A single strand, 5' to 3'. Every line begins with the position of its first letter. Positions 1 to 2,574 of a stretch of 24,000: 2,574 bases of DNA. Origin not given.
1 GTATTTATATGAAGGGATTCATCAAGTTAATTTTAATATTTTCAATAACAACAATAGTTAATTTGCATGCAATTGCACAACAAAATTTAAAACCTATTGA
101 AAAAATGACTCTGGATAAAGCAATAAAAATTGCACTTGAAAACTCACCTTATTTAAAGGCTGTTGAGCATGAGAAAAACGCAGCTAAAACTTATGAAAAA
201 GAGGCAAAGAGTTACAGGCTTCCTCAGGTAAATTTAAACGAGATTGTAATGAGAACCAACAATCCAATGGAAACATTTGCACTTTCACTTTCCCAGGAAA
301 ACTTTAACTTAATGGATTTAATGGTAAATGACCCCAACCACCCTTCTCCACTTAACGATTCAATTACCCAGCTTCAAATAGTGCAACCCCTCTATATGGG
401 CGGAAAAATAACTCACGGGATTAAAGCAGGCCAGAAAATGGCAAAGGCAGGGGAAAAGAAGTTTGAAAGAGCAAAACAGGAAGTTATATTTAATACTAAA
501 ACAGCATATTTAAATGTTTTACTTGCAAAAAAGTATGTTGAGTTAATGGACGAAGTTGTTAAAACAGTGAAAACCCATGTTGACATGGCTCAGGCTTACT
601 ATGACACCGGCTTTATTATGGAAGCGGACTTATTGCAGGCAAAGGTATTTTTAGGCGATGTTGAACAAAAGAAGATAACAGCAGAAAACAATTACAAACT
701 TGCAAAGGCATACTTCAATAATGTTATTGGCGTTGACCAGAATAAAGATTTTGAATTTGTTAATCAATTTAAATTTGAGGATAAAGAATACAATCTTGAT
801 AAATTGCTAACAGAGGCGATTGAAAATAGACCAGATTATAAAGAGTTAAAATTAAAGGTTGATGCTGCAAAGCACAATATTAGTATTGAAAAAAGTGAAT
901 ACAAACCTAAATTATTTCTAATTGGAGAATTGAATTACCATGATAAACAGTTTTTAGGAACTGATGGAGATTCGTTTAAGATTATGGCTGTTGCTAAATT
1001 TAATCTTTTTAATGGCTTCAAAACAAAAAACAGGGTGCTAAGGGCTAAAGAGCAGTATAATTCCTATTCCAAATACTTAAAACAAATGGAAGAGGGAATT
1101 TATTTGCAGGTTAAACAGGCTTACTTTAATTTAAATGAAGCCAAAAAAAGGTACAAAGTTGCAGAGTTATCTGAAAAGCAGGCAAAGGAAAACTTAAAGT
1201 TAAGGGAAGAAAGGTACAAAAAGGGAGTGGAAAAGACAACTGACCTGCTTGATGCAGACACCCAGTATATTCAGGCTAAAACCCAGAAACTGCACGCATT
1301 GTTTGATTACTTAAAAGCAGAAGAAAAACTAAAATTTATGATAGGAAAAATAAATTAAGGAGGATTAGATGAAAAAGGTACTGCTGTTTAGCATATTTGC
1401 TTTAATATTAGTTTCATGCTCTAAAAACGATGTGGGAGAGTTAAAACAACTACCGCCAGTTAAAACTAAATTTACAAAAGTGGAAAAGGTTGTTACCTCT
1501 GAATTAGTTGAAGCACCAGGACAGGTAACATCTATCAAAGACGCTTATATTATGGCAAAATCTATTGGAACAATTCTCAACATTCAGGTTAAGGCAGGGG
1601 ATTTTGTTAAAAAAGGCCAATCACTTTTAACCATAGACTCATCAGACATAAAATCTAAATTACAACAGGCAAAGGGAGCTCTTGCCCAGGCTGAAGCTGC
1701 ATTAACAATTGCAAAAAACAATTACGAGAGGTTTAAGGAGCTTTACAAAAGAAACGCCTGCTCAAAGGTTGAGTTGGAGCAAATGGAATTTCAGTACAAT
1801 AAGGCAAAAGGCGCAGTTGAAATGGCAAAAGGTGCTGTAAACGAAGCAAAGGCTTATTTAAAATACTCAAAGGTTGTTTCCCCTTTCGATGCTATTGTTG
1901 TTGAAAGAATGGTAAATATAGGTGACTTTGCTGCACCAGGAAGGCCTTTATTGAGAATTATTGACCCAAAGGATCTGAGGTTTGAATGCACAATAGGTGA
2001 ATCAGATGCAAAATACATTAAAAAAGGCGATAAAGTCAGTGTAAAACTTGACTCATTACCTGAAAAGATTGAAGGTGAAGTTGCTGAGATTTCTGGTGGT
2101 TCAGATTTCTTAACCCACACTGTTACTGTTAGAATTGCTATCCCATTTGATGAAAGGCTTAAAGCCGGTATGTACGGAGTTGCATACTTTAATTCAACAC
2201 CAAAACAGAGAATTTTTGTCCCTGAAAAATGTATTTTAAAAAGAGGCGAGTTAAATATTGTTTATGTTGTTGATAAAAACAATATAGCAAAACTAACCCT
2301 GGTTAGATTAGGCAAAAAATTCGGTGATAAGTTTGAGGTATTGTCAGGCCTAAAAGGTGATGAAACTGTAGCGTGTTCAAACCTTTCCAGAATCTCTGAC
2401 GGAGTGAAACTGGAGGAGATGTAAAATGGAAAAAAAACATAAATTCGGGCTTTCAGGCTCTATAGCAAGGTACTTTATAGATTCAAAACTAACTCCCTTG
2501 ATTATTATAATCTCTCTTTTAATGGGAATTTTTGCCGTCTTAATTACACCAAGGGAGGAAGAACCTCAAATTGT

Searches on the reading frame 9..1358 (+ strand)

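Call 95: search_protein_families(library=pfam, proteins=[window:9-1358:+], max_evalue=0.001)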
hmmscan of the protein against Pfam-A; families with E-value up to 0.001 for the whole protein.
window:9-1358:+ (449 aa): 1 family
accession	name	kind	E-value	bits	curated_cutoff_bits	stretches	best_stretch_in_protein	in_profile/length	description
PF02321.23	OEP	-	1.7e-66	224.1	22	2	263-446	1-187/187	Outer membrane efflux protein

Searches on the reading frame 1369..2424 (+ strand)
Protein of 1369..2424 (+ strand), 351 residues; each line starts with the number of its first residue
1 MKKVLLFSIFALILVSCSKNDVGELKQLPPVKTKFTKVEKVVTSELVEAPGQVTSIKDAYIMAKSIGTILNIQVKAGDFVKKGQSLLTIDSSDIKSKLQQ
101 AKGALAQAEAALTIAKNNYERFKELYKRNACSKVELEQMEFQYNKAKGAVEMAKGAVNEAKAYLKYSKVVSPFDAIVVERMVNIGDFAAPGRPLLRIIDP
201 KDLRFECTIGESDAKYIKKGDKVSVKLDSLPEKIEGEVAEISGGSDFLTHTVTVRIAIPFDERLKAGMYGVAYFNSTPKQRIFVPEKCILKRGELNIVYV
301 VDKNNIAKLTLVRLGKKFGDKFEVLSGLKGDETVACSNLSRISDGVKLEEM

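Call 95: search_protein_families(library=pfam, proteins=[window:1369-2424:+], max_evalue=0.001)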
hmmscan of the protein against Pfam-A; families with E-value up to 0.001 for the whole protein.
window:1369-2424:+ (351 aa): 7 families
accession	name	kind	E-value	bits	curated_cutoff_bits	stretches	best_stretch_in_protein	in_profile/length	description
PF16576.10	HlyD_D23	-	7.4e-22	78.1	30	1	49-269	8-213/214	Barrel-sandwich domain of CusB or HlyD membrane-fusion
PF13437.12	HlyD_3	-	3.5e-21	76.4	22.2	1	168-262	1-101/106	HlyD family secretion protein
PF12700.13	HlyD_2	-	8.4e-05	21.9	25.1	0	190-309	254-368/416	HlyD family secretion protein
PF10011.15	DUF2254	-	0.00017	21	28.8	0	31-108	183-256/368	Predicted membrane protein (DUF2254)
PF13533.13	Biotin_lipoyl_2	-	0.0004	20.6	29.8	1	67-90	9-32/32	Biotin-lipoyl like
PF17876.7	CSD2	-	0.00041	20.8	26.2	0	199-244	5-52/74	Cold shock domain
PF02321.23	OEP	-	0.00097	19.4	22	0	97-166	115-184/187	Outer membrane efflux protein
